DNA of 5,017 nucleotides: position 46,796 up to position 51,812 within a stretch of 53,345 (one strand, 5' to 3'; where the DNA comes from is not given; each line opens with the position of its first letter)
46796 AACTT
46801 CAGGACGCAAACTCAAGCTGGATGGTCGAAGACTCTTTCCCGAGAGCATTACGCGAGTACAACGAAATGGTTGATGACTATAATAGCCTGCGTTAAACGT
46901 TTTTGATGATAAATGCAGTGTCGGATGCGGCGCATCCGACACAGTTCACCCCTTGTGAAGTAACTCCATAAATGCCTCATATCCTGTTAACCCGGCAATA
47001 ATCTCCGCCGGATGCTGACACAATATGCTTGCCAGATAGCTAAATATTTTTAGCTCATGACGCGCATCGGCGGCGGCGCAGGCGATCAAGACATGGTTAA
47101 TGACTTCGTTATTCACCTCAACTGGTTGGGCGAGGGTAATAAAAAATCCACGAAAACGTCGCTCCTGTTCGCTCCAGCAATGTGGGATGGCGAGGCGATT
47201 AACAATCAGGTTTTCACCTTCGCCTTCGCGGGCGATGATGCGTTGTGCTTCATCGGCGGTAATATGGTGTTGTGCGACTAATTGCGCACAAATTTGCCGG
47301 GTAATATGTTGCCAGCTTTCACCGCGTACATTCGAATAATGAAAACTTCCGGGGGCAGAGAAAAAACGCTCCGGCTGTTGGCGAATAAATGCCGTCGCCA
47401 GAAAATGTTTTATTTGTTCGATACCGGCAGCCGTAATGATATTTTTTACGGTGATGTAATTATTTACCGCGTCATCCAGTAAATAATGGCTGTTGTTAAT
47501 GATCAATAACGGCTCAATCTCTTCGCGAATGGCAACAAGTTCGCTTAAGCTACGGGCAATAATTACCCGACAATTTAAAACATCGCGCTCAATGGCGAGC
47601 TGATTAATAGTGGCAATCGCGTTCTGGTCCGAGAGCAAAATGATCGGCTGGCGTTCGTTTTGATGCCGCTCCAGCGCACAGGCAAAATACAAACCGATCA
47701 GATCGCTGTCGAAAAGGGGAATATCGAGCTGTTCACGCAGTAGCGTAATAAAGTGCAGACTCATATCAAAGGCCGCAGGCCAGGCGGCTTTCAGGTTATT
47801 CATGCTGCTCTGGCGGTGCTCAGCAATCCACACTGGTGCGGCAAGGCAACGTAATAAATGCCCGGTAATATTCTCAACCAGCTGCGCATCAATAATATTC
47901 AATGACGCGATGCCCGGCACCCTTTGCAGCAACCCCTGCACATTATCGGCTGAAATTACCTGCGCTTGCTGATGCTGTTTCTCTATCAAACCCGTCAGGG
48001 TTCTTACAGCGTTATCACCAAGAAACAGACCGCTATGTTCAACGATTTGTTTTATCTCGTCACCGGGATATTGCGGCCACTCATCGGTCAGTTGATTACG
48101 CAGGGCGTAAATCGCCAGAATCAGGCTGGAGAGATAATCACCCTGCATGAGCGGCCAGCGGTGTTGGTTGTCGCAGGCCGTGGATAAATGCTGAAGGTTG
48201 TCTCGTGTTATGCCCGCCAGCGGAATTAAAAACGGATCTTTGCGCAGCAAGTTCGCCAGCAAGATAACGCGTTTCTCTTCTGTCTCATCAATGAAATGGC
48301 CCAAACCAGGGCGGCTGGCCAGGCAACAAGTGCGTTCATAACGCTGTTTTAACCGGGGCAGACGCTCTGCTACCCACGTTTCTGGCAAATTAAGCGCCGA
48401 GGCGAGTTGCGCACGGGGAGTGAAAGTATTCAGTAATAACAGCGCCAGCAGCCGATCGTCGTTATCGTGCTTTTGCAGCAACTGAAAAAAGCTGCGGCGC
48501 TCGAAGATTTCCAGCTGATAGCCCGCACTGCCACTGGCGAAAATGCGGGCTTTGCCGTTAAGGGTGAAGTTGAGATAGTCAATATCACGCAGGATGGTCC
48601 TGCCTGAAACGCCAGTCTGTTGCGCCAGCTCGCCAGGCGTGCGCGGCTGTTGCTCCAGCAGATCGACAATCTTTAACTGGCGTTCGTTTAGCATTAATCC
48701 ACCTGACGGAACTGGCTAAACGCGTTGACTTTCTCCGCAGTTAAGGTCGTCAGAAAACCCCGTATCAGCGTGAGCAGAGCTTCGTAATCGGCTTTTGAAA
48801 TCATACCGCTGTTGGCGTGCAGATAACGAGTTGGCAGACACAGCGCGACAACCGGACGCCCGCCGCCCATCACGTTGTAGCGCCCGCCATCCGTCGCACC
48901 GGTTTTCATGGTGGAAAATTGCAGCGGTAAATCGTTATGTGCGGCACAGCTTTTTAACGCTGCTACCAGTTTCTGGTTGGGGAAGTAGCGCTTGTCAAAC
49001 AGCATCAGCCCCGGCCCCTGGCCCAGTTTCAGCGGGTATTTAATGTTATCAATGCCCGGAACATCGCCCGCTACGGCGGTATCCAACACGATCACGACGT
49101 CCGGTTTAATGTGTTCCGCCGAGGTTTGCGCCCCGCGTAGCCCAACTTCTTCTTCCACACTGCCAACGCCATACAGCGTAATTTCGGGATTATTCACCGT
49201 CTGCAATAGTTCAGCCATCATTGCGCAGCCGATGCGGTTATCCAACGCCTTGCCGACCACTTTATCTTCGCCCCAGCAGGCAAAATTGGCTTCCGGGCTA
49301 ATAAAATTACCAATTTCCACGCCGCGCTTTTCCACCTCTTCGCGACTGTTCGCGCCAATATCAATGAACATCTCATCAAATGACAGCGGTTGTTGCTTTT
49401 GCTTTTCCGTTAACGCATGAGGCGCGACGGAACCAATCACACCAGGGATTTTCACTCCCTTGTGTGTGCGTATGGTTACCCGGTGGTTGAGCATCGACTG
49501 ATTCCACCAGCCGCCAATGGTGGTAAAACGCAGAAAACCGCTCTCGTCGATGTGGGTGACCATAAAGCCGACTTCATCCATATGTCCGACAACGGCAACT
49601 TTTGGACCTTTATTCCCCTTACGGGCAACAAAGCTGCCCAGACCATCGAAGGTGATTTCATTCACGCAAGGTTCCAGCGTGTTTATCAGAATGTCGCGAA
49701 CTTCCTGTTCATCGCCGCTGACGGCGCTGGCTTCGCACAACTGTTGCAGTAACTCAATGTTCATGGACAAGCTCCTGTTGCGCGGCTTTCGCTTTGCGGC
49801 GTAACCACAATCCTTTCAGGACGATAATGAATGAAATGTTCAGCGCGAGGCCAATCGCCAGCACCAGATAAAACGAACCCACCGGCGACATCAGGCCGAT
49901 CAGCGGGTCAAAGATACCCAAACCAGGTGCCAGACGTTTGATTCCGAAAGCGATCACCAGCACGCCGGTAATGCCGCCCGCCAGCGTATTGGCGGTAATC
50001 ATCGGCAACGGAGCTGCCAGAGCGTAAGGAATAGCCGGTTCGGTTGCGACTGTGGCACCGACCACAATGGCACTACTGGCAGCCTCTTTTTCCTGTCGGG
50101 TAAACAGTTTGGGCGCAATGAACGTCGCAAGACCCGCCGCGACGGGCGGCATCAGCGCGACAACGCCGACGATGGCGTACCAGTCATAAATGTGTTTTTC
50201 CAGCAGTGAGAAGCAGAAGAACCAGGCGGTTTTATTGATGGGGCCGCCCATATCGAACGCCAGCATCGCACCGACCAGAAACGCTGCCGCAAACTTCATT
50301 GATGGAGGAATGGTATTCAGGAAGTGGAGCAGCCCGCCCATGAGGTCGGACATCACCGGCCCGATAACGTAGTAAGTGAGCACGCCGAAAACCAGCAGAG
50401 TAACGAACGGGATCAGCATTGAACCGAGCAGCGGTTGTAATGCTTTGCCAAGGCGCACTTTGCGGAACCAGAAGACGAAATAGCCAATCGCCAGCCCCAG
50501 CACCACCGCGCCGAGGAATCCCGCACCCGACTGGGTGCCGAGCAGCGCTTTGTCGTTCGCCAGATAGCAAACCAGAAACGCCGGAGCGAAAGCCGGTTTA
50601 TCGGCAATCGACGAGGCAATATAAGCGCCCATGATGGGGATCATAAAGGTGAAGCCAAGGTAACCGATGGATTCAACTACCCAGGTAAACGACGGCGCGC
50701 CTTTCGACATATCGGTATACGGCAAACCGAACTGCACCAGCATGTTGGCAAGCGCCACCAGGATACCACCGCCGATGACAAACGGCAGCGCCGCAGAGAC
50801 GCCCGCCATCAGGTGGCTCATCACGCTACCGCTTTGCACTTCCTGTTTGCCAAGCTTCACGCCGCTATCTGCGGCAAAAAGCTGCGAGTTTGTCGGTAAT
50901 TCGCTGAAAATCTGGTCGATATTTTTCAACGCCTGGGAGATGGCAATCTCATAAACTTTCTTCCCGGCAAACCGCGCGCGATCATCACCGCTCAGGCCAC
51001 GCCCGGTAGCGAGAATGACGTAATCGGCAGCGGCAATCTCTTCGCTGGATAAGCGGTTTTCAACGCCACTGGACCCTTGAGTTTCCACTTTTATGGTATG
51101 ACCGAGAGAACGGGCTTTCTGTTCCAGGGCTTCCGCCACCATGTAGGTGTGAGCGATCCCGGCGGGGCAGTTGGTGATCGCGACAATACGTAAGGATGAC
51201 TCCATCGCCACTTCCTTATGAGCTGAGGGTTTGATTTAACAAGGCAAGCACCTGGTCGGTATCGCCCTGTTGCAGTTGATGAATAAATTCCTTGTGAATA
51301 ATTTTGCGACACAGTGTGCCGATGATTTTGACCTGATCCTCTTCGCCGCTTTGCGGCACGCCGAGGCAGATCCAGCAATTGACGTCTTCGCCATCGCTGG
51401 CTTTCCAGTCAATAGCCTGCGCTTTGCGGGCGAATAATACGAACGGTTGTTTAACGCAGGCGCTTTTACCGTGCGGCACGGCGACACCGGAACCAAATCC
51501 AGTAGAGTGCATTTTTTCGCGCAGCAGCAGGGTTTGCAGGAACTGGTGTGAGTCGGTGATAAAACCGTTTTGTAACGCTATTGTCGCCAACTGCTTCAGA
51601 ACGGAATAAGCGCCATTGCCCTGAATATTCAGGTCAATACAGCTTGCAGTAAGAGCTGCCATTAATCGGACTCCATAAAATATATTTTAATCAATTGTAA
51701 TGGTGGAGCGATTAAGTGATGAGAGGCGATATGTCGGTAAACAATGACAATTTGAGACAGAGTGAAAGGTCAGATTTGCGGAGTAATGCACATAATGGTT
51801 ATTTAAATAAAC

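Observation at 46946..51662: Cryptic frv PTS operon with a peptidase-like member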

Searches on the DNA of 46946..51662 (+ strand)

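Call 2: search_dna_similar(query=window:46946-51662:+, collection=ecoli_genomes, mode=near, max_rows=20, rows=spread)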
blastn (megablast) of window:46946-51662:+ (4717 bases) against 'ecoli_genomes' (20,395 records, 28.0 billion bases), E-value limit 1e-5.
Records with a match: 4218; places in all: 4227; records where one place covers at least 80% of the query: 4185.
Genomes with a match: 4218 of 5426; with a place that covers at least 80% of the query: 4185. Places per genome that has any: lowest 1, median 1, highest 2. On chromosomes: 4227 places; on plasmids: 0.
Best place of each record, by identity: >=99% 1498; 95-99% 2324; 90-95% 394; 80-90% 2.
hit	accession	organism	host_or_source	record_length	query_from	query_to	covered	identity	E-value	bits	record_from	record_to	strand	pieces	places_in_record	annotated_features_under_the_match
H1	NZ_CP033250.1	Escherichia coli strain ECCHD184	chicken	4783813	1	4717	100%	100.0%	0e+0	8711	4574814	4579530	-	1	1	frvR: putative frv operon regulatory protein | frvB: PTS fructose-like transporter subunit IIBC | frvX: aminopeptidase | frvA: PTS fructose transporter subunit IIA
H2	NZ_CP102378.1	Escherichia coli strain JB41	laboratory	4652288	1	4717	100%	100.0%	0e+0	8711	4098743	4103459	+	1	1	frvR: putative frv operon regulatory protein | frvB: PTS fructose-like transporter subunit IIBC | frvX: aminopeptidase | frvA: PTS fructose transporter subunit IIA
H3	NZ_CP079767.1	Escherichia coli strain SF10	Duck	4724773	1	4717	100%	100.0%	0e+0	8706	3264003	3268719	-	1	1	frvR: putative frv operon regulatory protein | frvB: PTS fructose-like transporter subunit IIBC | frvX: aminopeptidase | frvA: PTS fructose transporter subunit IIA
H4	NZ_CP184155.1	Escherichia coli strain C21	Homo sapiens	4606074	1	4717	100%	100.0%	0e+0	8700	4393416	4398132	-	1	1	frvR: putative frv operon regulatory protein | frvB: PTS fructose-like transporter subunit IIBC | frvX: aminopeptidase | frvA: PTS fructose transporter subunit IIA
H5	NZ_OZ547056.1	Escherichia coli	Homo sapiens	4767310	1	4717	100%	99.9%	0e+0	8695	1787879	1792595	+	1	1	frvR: putative frv operon regulatory protein | frvB: PTS fructose-like transporter subunit IIBC | frvX: aminopeptidase | frvA: PTS fructose transporter subunit IIA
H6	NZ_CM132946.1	Escherichia coli strain 361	Homo sapiens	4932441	1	4717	100%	99.6%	0e+0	8612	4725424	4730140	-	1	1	frvR: putative frv operon regulatory protein | frvB: PTS fructose-like transporter subunit IIBC | frvX: aminopeptidase | frvA: PTS fructose transporter subunit IIA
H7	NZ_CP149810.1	Escherichia coli strain EP91B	pig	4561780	1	4717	100%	99.5%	0e+0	8600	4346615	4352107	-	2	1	frvR: putative frv operon regulatory protein | frvB: PTS fructose-like transporter subunit IIBC | frvX: aminopeptidase | IS1 family transposase | PTS fructose transporter subunit IIA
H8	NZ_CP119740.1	Escherichia coli strain E94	bovine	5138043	1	4717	100%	98.5%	0e+0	8312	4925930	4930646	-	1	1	frvR: putative frv operon regulatory protein | frvB: PTS fructose-like transporter subunit IIBC | frvX: aminopeptidase | frvA: PTS fructose transporter subunit IIA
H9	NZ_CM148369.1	Escherichia coli strain 29A20CPO013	Homo sapiens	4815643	1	4717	100%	98.4%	0e+0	8299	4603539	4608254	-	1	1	frvR: putative frv operon regulatory protein | frvB: PTS fructose-like transporter subunit IIBC | frvX: aminopeptidase | frvA: PTS fructose transporter subunit IIA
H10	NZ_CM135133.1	Escherichia coli strain K99B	-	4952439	1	4717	100%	98.2%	0e+0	8240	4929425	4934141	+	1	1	frvR: putative frv operon regulatory protein | frvB: PTS fructose-like transporter subunit IIBC | frvX: aminopeptidase | frvA: PTS fructose transporter subunit IIA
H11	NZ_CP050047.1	Escherichia coli strain 90-1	broiler chicken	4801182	1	4717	100%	97.8%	0e+0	8135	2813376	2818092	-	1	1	frvR: putative frv operon regulatory protein | frvB: PTS fructose-like transporter subunit IIBC | frvX: aminopeptidase | frvA: PTS fructose transporter subunit IIA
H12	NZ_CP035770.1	Escherichia coli O145 strain RM8988-C1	Cattle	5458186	1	4717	100%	97.7%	0e+0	8113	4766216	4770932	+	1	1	frvR: putative frv operon regulatory protein | frvB: PTS fructose-like transporter subunit IIBC | frvX: aminopeptidase | frvA: PTS fructose transporter subunit IIA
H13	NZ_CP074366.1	Escherichia coli strain ZYB62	bovine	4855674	1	4717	100%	97.5%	0e+0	8052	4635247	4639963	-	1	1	frvR: putative frv operon regulatory protein | frvB: PTS fructose-like transporter subunit IIBC | frvX: aminopeptidase | frvA: PTS fructose transporter subunit IIA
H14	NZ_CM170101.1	Escherichia coli strain MARGA_3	Homo sapiens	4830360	1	4717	100%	97.3%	0e+0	7997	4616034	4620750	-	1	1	frvR: putative frv operon regulatory protein | frvB: PTS fructose-like transporter subunit IIBC | frvX: aminopeptidase | frvA: PTS fructose transporter subunit IIA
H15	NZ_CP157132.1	Escherichia coli strain UTAK-18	Bos taurus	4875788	1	4717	100%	97.2%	0e+0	7969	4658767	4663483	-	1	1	frvR: putative frv operon regulatory protein | frvB: PTS fructose-like transporter subunit IIBC | frvX: aminopeptidase | frvA: PTS fructose transporter subunit IIA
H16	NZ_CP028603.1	Escherichia coli strain 144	cattle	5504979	1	4717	100%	96.8%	0e+0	7869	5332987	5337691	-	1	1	frvR: putative frv operon regulatory protein | frvB: PTS fructose-like transporter subunit IIBC | frvX: aminopeptidase | frvA: PTS fructose transporter subunit IIA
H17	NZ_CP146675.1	Escherichia coli strain MS 69-1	Homo sapiens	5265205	1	4717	100%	95.9%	0e+0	7631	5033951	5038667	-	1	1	frvR: putative frv operon regulatory protein | frvB: PTS fructose-like transporter subunit IIBC | frvX: aminopeptidase | frvA: PTS fructose transporter subunit IIA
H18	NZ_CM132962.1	Escherichia coli strain 405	Homo sapiens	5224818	1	4717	100%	95.1%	0e+0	7433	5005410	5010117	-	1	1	frvR: putative frv operon regulatory protein | frvB: PTS fructose-like transporter subunit IIBC | frvX: aminopeptidase | frvA: PTS fructose transporter subunit IIA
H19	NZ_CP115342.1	Escherichia coli strain CUVET21-1780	dog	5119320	1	4717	100%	94.4%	0e+0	7238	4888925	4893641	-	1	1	frvR: putative frv operon regulatory protein | frvB: PTS fructose-like transporter subunit IIBC | frvX: aminopeptidase | frvA: PTS fructose transporter subunit IIA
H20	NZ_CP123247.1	Escherichia coli strain YZMc10-2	chicken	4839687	1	41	1%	100.0%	1e-9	77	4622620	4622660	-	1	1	none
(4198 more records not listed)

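Call 3: get_annotated_region(hit=H2, flank=4000)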
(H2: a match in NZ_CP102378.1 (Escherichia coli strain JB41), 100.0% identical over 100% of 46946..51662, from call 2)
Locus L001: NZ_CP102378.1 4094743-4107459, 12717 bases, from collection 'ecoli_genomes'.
description: Escherichia coli strain JB41 chromosome, complete genome
organism: Escherichia coli strain JB41 (NCBI taxid 562)
replicon: chromosome; assembly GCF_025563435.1
host: laboratory; source: Winter laboratory; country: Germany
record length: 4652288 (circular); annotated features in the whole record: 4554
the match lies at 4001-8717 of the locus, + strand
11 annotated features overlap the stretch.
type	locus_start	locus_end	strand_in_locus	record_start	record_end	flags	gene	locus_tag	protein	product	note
CDS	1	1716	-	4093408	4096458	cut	fdnG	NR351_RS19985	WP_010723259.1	formate dehydrogenase-N subunit alpha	-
CDS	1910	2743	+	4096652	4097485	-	fdhD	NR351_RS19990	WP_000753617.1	formate dehydrogenase accessory sulfurtransferase FdhD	-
CDS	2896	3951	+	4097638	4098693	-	yiiG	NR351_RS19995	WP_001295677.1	YiiG family protein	-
CDS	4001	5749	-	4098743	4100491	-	frvR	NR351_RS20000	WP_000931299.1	putative frv operon regulatory protein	-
CDS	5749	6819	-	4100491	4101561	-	frvX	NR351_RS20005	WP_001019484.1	aminopeptidase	-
CDS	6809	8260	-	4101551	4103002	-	frvB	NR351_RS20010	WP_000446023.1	PTS fructose-like transporter subunit IIBC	-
CDS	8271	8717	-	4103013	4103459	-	frvA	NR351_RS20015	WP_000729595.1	PTS fructose transporter subunit IIA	-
CDS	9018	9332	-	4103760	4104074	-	rhaM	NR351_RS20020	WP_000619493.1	L-rhamnose mutarotase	-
CDS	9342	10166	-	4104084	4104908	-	rhaD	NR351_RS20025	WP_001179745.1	rhamnulose-1-phosphate aldolase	-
CDS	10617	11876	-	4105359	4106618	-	rhaA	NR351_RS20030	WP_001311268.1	L-rhamnose isomerase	-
CDS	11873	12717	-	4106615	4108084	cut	rhaB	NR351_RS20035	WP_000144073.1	rhamnulokinase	-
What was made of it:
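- Checked: The span is 100% identical to K-12-type genomes annotated frvA/frvB/frvX/frvR (calls 2, 3).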

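Call 20: get_annotated_region(hit=H20, flank=6000)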
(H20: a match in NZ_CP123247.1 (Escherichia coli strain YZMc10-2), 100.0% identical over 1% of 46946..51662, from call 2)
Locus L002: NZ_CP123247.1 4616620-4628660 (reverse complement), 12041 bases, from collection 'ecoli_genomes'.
description: Escherichia coli strain YZMc10-2 chromosome, complete genome
organism: Escherichia coli strain YZMc10-2 (NCBI taxid 562)
replicon: chromosome; assembly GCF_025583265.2
host: chicken; source: feces; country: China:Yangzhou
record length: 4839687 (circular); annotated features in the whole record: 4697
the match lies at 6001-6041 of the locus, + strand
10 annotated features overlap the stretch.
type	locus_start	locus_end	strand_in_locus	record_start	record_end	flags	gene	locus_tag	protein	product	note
CDS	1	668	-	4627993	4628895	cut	fdoH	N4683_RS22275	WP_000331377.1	formate dehydrogenase O subunit beta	-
CDS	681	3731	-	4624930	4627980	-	fdnG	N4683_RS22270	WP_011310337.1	formate dehydrogenase-N subunit alpha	-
CDS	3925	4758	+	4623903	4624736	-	fdhD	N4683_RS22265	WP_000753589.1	formate dehydrogenase accessory sulfurtransferase FdhD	-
CDS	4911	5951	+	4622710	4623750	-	yiiG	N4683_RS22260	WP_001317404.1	YiiG family protein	-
CDS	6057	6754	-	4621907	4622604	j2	-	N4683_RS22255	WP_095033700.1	IS1-like element IS1B family transposase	programmed frameshift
CDS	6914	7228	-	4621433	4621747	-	rhaM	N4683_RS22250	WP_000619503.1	L-rhamnose mutarotase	-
CDS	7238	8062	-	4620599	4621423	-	rhaD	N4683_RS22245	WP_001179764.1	rhamnulose-1-phosphate aldolase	-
CDS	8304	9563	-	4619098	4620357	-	rhaA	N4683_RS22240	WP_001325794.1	L-rhamnose isomerase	-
CDS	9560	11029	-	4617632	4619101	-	rhaB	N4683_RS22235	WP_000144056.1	rhamnulokinase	-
CDS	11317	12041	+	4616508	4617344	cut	rhaS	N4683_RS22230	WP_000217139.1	HTH-type transcriptional activator RhaS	-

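Call 25: get_annotated_region(hit=H19, flank=400)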
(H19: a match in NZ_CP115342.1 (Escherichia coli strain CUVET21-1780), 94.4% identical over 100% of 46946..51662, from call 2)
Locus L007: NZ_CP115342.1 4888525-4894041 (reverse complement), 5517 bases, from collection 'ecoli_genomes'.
description: Escherichia coli strain CUVET21-1780 chromosome, complete genome
organism: Escherichia coli strain CUVET21-1780 (NCBI taxid 562)
replicon: chromosome; assembly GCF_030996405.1
host: dog; source: blood; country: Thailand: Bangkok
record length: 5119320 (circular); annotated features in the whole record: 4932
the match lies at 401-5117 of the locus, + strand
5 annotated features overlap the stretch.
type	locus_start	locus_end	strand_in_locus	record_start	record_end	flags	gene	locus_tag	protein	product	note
CDS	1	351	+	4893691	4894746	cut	yiiG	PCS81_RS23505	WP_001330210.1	YiiG family protein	-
CDS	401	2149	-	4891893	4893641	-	frvR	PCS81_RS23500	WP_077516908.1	putative frv operon regulatory protein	-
CDS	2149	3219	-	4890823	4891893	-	frvX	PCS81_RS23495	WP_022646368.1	aminopeptidase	-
CDS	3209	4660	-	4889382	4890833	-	frvB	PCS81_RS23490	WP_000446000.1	PTS fructose-like transporter subunit IIBC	-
CDS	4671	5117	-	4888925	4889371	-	frvA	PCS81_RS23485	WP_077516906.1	PTS fructose transporter subunit IIA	-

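Call 26: get_annotated_region(hit=H18, flank=400)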
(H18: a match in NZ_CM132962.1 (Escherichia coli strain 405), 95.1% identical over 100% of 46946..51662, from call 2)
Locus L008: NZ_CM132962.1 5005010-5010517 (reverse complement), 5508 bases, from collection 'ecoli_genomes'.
description: Escherichia coli strain 405 chromosome, whole genome shotgun sequence
organism: Escherichia coli strain 405 (NCBI taxid 562)
replicon: chromosome; assembly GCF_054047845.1
host: Homo sapiens; source: Urine, Clean Catch; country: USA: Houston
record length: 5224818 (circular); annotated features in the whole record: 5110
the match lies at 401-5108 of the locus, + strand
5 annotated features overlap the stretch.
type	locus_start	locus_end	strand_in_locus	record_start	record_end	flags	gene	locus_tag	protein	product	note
CDS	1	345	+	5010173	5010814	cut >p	-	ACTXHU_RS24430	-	YiiG family protein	incomplete; partial in the middle of a contig; missing N-terminus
CDS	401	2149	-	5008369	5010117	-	frvR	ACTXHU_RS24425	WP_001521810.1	putative frv operon regulatory protein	-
CDS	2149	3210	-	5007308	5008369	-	frvX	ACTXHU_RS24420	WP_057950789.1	aminopeptidase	-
CDS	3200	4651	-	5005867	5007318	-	frvB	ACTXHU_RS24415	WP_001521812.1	PTS fructose-like transporter subunit IIBC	-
CDS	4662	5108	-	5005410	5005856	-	frvA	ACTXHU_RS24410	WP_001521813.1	PTS fructose transporter subunit IIA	-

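Call 27: get_annotated_region(hit=H17, flank=400)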
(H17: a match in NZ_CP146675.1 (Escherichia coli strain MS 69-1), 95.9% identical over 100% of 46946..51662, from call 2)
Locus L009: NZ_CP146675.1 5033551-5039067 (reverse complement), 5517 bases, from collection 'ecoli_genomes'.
description: Escherichia coli strain MS 69-1 chromosome, complete genome
organism: Escherichia coli strain MS 69-1 (NCBI taxid 562)
replicon: chromosome; assembly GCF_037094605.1
host: Homo sapiens; source: Colon; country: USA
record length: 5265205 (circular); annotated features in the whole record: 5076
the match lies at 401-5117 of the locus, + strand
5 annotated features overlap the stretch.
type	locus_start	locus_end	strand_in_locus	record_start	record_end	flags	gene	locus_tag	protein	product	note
CDS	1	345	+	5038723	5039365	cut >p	-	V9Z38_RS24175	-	YiiG family protein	frameshifted; incomplete; partial in the middle of a contig; missing N-terminus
CDS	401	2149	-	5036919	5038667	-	frvR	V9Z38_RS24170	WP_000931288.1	putative frv operon regulatory protein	-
CDS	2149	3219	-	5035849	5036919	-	frvX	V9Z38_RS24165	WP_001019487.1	aminopeptidase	-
CDS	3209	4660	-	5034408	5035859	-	frvB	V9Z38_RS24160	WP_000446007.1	PTS fructose-like transporter subunit IIBC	-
CDS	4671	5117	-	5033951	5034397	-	frvA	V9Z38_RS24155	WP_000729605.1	PTS fructose transporter subunit IIA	-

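Call 28: get_annotated_region(hit=H16, flank=400)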
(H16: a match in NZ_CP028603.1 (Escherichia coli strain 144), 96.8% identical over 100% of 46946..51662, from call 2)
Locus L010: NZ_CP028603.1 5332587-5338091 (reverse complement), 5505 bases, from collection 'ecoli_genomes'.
description: Escherichia coli strain 144 chromosome, complete genome
organism: Escherichia coli strain 144 (NCBI taxid 562)
replicon: chromosome; assembly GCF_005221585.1
host: -; source: cattle; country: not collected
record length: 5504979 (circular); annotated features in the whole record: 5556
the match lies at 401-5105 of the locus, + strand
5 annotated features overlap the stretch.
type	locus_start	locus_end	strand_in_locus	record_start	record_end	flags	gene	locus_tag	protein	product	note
CDS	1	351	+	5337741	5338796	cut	yiiG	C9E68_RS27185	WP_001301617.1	YiiG family protein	-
CDS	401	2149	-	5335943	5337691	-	frvR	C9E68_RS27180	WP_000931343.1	putative frv operon regulatory protein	-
CDS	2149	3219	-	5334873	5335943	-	frvX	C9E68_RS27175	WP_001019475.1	aminopeptidase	-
CDS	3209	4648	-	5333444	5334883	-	frvB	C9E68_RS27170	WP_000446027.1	PTS fructose-like transporter subunit IIBC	-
CDS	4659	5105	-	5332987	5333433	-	frvA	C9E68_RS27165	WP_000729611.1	PTS fructose transporter subunit IIA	-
